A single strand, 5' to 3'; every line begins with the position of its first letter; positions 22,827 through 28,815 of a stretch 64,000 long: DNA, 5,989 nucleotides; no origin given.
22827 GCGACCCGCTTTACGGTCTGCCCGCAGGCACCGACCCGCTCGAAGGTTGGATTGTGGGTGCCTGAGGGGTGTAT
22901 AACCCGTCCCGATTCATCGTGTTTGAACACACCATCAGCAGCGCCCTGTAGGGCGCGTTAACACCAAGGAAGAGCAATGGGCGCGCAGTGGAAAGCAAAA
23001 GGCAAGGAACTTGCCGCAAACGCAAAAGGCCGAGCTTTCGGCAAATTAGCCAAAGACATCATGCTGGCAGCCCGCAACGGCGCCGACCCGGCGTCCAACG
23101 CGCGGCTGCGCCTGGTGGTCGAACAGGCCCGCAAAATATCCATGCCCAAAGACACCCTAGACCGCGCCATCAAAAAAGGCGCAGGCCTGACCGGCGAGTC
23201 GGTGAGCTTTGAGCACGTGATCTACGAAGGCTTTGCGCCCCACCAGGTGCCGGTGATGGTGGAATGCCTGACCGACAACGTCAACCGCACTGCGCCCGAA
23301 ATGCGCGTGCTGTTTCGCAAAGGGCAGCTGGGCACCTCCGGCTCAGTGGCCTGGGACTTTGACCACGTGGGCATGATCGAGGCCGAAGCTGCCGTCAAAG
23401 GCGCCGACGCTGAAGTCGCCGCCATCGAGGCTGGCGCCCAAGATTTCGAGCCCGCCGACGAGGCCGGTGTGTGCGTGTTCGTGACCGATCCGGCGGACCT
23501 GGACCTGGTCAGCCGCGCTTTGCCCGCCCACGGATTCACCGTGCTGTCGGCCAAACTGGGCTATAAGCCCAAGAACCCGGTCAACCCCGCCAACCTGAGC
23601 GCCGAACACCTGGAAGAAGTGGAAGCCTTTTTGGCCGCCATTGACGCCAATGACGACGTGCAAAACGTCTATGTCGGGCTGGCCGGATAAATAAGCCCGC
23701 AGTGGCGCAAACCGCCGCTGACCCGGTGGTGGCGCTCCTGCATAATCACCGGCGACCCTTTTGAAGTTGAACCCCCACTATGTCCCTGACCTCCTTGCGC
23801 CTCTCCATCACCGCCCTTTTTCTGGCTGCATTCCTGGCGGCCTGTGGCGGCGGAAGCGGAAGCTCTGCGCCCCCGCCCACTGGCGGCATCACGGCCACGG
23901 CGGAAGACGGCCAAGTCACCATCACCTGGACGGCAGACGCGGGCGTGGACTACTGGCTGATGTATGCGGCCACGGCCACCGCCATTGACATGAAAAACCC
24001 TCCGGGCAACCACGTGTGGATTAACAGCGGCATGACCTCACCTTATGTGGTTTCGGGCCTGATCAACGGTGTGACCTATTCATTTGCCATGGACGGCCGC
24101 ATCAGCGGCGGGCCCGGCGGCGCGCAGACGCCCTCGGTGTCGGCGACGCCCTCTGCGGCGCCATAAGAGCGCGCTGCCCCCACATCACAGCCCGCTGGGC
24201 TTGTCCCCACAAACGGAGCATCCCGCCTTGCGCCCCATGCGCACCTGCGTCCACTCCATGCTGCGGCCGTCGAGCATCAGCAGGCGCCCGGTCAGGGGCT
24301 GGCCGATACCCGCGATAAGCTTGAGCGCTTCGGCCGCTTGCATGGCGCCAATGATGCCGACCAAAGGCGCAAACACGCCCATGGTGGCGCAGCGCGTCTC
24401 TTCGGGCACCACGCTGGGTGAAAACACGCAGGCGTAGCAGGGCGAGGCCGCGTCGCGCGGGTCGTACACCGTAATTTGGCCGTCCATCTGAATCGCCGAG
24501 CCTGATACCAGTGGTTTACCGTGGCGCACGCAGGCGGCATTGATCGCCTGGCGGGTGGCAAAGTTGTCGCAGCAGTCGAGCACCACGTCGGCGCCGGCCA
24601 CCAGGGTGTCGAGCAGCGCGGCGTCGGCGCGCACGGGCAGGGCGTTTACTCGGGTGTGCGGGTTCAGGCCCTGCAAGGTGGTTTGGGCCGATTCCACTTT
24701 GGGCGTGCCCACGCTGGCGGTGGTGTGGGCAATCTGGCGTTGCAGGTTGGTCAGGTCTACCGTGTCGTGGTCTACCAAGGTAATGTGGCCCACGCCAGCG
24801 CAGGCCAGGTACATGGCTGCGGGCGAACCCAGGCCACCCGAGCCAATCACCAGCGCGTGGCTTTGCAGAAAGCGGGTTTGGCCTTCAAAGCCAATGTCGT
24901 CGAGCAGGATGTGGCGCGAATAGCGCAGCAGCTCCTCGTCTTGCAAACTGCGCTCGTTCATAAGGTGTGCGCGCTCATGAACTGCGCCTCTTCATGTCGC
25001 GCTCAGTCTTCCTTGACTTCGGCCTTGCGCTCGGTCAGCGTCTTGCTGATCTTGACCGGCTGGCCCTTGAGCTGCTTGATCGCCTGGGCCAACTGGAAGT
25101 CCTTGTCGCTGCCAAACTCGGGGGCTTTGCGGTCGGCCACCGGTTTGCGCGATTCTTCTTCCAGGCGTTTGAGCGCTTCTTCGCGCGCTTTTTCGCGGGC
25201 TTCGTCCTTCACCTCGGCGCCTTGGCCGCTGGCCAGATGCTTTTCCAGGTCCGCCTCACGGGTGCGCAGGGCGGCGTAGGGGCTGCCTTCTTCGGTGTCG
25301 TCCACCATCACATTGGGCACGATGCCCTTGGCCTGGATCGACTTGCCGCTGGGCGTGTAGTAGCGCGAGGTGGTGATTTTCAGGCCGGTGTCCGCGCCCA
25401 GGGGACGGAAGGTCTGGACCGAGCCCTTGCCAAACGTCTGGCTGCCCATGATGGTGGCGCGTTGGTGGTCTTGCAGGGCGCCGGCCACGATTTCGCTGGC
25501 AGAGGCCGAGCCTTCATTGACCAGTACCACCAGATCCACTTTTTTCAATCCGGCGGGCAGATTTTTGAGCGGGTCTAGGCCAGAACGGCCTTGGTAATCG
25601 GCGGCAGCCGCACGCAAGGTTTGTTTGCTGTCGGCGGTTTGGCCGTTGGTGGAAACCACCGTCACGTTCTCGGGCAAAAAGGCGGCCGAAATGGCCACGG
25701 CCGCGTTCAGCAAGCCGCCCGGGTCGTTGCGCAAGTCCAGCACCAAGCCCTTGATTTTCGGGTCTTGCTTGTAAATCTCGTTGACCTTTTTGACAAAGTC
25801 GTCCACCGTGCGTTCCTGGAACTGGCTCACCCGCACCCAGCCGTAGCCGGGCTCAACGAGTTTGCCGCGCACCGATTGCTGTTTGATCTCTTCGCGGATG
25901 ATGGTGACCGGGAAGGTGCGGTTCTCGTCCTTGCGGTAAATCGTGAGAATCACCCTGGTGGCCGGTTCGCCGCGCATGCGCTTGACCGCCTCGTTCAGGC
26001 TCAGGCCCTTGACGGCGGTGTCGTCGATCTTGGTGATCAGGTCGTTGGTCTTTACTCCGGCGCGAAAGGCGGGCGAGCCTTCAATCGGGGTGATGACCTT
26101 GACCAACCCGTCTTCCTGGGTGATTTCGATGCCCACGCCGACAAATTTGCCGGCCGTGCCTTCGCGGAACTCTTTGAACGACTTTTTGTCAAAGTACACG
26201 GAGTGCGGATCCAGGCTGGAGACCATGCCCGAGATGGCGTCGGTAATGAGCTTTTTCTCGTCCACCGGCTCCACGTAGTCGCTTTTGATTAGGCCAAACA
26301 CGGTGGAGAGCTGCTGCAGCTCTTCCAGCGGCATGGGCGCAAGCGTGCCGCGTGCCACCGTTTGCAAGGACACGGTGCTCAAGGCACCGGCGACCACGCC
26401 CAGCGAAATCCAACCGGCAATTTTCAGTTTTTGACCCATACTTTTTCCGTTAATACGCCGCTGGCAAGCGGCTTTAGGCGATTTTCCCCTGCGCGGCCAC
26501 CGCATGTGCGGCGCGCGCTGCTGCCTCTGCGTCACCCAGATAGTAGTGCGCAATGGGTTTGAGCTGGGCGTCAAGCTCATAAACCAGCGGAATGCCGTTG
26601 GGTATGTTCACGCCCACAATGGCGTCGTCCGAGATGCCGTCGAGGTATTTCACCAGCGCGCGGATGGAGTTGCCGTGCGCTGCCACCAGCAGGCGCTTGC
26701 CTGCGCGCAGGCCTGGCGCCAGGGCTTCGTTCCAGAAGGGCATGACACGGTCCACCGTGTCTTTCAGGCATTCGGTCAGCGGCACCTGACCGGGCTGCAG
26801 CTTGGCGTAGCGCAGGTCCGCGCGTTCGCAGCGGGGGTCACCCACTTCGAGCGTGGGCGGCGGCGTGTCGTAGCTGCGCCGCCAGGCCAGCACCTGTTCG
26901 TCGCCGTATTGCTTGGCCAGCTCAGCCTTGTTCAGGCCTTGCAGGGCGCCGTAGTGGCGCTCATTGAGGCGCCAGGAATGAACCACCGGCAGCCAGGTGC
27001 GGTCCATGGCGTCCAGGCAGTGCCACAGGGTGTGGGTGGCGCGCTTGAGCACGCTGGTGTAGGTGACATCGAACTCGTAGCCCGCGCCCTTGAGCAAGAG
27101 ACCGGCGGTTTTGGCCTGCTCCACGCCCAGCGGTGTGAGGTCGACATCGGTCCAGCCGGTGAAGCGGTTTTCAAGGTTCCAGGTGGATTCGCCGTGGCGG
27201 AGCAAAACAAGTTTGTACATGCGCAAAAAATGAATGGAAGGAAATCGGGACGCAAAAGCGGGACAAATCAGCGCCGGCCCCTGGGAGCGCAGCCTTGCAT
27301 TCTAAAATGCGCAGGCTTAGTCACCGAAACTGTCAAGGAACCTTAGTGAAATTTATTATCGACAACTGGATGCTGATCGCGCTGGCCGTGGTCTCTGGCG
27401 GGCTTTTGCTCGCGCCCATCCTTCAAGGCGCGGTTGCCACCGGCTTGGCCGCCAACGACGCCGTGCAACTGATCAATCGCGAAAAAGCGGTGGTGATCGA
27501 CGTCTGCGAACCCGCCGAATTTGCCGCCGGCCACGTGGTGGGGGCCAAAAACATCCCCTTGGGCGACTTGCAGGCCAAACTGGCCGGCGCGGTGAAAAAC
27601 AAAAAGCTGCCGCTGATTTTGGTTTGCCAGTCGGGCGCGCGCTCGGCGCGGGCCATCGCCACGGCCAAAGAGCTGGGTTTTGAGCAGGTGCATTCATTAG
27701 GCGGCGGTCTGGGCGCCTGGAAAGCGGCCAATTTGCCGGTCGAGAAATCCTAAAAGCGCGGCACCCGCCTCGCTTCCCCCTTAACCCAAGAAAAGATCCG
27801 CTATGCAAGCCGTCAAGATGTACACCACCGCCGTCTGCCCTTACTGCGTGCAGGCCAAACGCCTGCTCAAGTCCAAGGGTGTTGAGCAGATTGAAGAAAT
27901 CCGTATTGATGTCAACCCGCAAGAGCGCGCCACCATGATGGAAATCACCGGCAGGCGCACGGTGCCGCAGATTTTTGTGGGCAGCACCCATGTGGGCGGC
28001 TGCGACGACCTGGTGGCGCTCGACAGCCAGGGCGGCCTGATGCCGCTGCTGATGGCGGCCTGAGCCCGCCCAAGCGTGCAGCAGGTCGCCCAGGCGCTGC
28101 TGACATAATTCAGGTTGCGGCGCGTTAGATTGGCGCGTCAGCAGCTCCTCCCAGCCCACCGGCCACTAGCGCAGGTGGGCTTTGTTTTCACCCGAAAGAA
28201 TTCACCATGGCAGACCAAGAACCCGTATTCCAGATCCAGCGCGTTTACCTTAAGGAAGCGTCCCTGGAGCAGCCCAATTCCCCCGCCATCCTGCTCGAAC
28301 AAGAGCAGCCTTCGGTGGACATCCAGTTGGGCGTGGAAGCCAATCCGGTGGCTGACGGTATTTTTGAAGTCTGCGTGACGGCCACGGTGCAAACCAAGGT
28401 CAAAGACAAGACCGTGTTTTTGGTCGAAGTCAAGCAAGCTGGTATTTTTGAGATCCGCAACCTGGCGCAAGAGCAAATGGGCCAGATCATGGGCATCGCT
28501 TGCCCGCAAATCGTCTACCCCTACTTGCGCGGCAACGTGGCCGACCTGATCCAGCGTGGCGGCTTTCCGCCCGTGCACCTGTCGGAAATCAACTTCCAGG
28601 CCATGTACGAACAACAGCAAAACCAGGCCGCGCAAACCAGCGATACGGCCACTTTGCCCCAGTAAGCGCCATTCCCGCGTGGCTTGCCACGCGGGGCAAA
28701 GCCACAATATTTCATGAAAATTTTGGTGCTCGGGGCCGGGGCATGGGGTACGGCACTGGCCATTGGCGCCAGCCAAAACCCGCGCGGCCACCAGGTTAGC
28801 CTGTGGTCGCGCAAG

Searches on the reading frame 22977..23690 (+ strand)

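Call 34: search_protein_families(library=ncbifam, proteins=[window:22977-23690:+], max_evalue=0.00001)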
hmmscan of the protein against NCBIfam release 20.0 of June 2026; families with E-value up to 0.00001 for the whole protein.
window:22977-23690:+ (237 aa): 3 families
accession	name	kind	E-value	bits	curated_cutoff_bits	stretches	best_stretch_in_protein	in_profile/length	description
NF009044.0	PRK12378.1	subfamily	3.3e-74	249.6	196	1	1-235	1-236/239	YebC/PmpR family DNA-binding transcriptional regulator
NF001030.0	PRK00110.1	equivalog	5.7e-60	203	243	1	10-233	14-232/245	YebC/PmpR family DNA-binding transcriptional regulator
TIGR01033.1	TIGR01033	subfamily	5.9e-57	193.2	208.75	1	8-233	12-235/238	YebC/PmpR family DNA-binding transcriptional regulator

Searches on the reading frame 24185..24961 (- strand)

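Call 34: search_protein_families(library=ncbifam, proteins=[window:24185-24961:-], max_evalue=0.00001)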
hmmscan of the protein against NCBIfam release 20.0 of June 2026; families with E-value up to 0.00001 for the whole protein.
window:24185-24961:- (258 aa): 23 families
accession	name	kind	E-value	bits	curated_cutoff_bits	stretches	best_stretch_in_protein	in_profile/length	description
NF004281.0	PRK05690.1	subfamily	1e-95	319.7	266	1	4-252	3-249/250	molybdopterin-synthase adenylyltransferase MoeB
NF006444.0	PRK08762.1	equivalog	9.8e-92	307.5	449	1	4-254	118-370/387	molybdopterin-synthase adenylyltransferase MoeB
TIGR02355.1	moeB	equivalog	1.5e-81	273.3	376.55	1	10-251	1-240/240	molybdopterin-synthase adenylyltransferase MoeB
NF047750.1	SAMPActivE1UbaA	equivalog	1.5e-75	254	450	1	5-255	4-252/270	SAMP-activating enzyme E1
TIGR02356.1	adenyl_thiF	equivalog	2.6e-70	236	275.25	1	13-216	1-203/203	thiazole biosynthesis adenylyltransferase ThiF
NF005902.0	PRK07878.1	equivalog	7.7e-65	219.3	647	1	5-246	14-258/392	adenylyltransferase/sulfurtransferase MoeZ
NF005646.0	PRK07411.1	equivalog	1.9e-64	218.2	633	1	4-244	9-248/390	molybdopterin-synthase adenylyltransferase MoeB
NF004111.0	PRK05600.1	equivalog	1.2e-52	179.3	437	1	5-237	13-247/371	ThiF family adenylyltransferase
NF006204.0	PRK08328.1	equivalog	1.3e-44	152.6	339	1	6-232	2-221/231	hypothetical protein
NF009123.0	PRK12475.1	subfamily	5.8e-44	150.7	510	1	13-254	4-246/338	MoeB/ThiF family adenylyltransferase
NF006395.0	PRK08644.1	equivalog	1.3e-29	103.4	159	1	28-218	25-211/215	sulfur carrier protein ThiS adenylyltransferase ThiF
NF006077.0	PRK08223.1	equivalog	2.2e-21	76.1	266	1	25-178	20-175/296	hypothetical protein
TIGR02354.1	thiF_fam2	equivalog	5e-21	75.5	152.2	1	33-215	21-199/200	thiamine biosynthesis protein ThiF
NF011696.0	PRK15116.1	equivalog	2.5e-19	70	304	1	28-163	25-164/268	tRNA cyclic N6-threonylcarbamoyladenosine(37) synthase TcdA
NF058523.1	6A-MBL_cap2_3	equivalog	5.3e-14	51.7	320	1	32-143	297-411/665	anti-phage 6A-MBL system cap2_3 protein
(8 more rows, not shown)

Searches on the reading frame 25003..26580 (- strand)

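Call 34: search_protein_families(library=ncbifam, proteins=[window:25003-26580:-], max_evalue=0.00001)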
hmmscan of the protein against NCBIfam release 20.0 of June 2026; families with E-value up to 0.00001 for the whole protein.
window:25003-26580:- (525 aa): 12 families
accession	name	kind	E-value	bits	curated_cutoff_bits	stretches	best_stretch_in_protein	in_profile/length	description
TIGR00225.1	prc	subfamily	1.4e-94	316.9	218.6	1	99-432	1-320/335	C-terminal processing peptidase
TIGR03900.1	prc_long_Delta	hypoth_equivalog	8.7e-94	315.2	660.95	1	89-486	81-470/973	MXAN_5808 family serine peptidase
NF052377.1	lmo1851_S41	exception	8.2e-83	278.6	725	1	85-429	44-370/468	lmo1851 family serine protease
NF045590.1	Cterm_S41_CtpC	exception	5e-77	259.4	665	1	107-431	75-383/418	carboxyl-terminal processing protease CtpC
NF045588.1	Cterm_S41_CtpA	exception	7.8e-74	248.9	625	1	105-429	68-379/401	carboxyl-terminal processing protease CtpA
NF045589.1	Cterm_S41_CtpB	exception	4.4e-69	233.1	633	1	115-431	84-385/416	carboxyl-terminal processing protease CtpB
NF045591.1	Cterm_S41_CtpZ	exception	6.4e-65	219.5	525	1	112-432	75-380/403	carboxyl-terminal processing protease CtpZ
NF051464.1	tail_spec_CT441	exception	1.7e-55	189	700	1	107-427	207-526/645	tail-specific protease Tsp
NF008388.1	PRK11186.1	exception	2.3e-33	115.5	825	1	116-434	215-534/663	carboxy terminal-processing peptidase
NF033424.1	chlamy_CPAF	equivalog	1.4e-10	40.5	250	1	349-431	458-543/564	protease-like activity factor CPAF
NF058627.1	S41_Gfo1087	equivalog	8.8e-09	34.8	455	1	260-386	234-367/489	GFO_1087 family putative carboxy terminal peptidase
TIGR02037.1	degP_htrA_DO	subfamily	7.8e-08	31.7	416.2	1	166-278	267-369/434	Do family serine endopeptidase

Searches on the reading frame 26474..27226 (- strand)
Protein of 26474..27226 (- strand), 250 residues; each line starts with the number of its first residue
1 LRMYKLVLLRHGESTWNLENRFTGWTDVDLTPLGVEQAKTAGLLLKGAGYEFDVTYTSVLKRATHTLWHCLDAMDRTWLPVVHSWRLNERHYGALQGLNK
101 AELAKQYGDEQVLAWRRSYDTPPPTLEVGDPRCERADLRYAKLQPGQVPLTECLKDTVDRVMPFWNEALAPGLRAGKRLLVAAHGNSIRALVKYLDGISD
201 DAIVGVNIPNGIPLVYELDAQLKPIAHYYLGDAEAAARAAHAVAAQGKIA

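Call 34: search_protein_families(library=ncbifam, proteins=[window:26474-27226:-], max_evalue=0.00001)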
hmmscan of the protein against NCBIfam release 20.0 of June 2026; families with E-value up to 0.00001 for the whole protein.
window:26474-27226:- (250 aa): 18 families
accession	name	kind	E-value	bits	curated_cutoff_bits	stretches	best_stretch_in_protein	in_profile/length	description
NF010713.0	PRK14115.1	equivalog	1.7e-123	410.7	305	1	3-249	1-247/248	2,3-diphosphoglycerate-dependent phosphoglycerate mutase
TIGR01258.1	pgm_1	subfamily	4.8e-114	379.9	81.7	1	5-248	2-245/245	2,3-bisphosphoglycerate-dependent phosphoglycerate mutase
NF010718.0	PRK14120.1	equivalog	3.4e-103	344.3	366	1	2-248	3-248/249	phosphoglyceromutase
NF010714.0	PRK14116.1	equivalog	2.9e-87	291.9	401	1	3-223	1-221/229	2,3-diphosphoglycerate-dependent phosphoglycerate mutase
NF010716.0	PRK14118.1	equivalog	7.2e-87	290.4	409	1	5-230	2-227/227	2,3-diphosphoglycerate-dependent phosphoglycerate mutase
NF010715.0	PRK14117.1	equivalog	1e-85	286.9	421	1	3-231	1-229/230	phosphoglycerate mutase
NF010717.0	PRK14119.1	equivalog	4e-79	265.4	378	1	3-230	1-228/228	2,3-diphosphoglycerate-dependent phosphoglycerate mutase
NF002339.0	PRK01295.1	equivalog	1.1e-66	224.2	316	2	5-127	4-126/206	2,3-bisphosphoglycerate-dependent phosphoglycerate mutase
NF002217.0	PRK01112.1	equivalog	4.1e-56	189.9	320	3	149-221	146-218/228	2,3-bisphosphoglycerate-dependent phosphoglycerate mutase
TIGR03162.1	ribazole_cobC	equivalog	1.7e-20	73.2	162.9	1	6-120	1-107/176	alpha-ribazole phosphatase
NF005567.0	PRK07238.1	equivalog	1.4e-13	50.9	326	1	5-127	179-296/378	bifunctional RNase H/acid phosphatase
NF045917.1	PhserinePhPspA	equivalog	3.1e-13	49.9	350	1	3-110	1-103/211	phosphoserine phosphatase PspA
NF011580.0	PRK15004.1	equivalog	4.2e-13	49.8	250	1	5-122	2-113/203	adenosylcobalamin/alpha-ribazole phosphatase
NF009993.0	PRK13462.1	equivalog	3.9e-10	39.7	226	1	3-117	5-111/203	acid phosphatase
TIGR03848.1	MSMEG_4193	subfamily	9.6e-10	38.2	203.85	1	6-106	2-98/204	MSMEG_4193 family putative phosphomutase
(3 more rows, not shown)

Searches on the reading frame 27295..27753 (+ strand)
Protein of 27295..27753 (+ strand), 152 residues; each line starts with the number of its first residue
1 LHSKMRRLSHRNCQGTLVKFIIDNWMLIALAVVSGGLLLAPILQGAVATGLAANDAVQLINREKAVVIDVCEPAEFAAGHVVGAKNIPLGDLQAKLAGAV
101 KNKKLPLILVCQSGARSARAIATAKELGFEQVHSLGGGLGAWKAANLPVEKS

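Call 34: search_protein_families(library=ncbifam, proteins=[window:27295-27753:+], max_evalue=0.00001)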
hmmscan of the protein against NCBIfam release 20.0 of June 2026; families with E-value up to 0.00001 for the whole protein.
window:27295-27753:+ (152 aa): 9 families
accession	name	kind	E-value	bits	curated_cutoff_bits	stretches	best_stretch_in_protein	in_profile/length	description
NF006444.0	PRK08762.1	equivalog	2.1e-19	69.4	449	1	58-151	23-116/387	molybdopterin-synthase adenylyltransferase MoeB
NF005902.0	PRK07878.1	equivalog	1.1e-12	47.6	647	1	49-143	287-382/392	adenylyltransferase/sulfurtransferase MoeZ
NF001195.0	PRK00162.1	equivalog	3.9e-12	46.4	102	1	52-149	8-103/108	thiosulfate sulfurtransferase GlpE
NF007627.0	PRK10287.1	equivalog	2.8e-10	40.3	102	1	67-137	23-93/104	thiosulfate sulfurtransferase PspE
NF045521.1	rhoda_near_glyco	subfamily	8e-10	38.7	145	1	61-150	27-116/144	rhodanese homology domain-containing protein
NF041203.1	rhodanese_LYCAU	equivalog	3.4e-09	36.4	115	1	51-151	23-125/126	rhodanese-related (seleno)protein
NF005646.0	PRK07411.1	equivalog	7.9e-09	35.1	633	1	54-144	287-381/390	molybdopterin-synthase adenylyltransferase MoeB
TIGR02981.1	phageshock_pspE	exception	1.5e-08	34.8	126.3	1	67-137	21-91/101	thiosulfate sulfurtransferase PspE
NF001133.1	PRK00142.1-1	equivalog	6.9e-07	29.1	170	1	47-140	104-201/229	oxygen-dependent tRNA uridine(34) hydroxylase TrhO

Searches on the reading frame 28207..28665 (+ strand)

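Call 34: search_protein_families(library=ncbifam, proteins=[window:28207-28665:+], max_evalue=0.00001)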
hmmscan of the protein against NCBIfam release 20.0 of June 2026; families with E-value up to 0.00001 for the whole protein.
window:28207-28665:+ (152 aa): 7 families
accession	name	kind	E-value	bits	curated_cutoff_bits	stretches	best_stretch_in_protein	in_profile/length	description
NF004394.0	PRK05751.1-5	equivalog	6.5e-75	250.2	181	1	2-148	4-150/156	protein-export chaperone SecB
NF004393.0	PRK05751.1-4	equivalog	1.1e-47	161.7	180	1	3-146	12-155/165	protein-export chaperone SecB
TIGR00809.1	secB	equivalog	1.7e-45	154.5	102.8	1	3-139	2-138/140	protein-export chaperone SecB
NF004391.0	PRK05751.1-2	equivalog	3.2e-43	147.3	223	1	3-145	17-159/171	protein-export chaperone SecB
NF004392.0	PRK05751.1-3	equivalog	2.5e-40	137.9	143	1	3-146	10-155/160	protein-export chaperone SecB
NF004390.0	PRK05751.1-1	equivalog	1.4e-35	122.4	277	1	4-143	7-146/155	protein-export chaperone SecB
NF009590.0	PRK13031.1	equivalog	1.2e-27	97.1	244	1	4-143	5-145/149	preprotein translocase subunit SecB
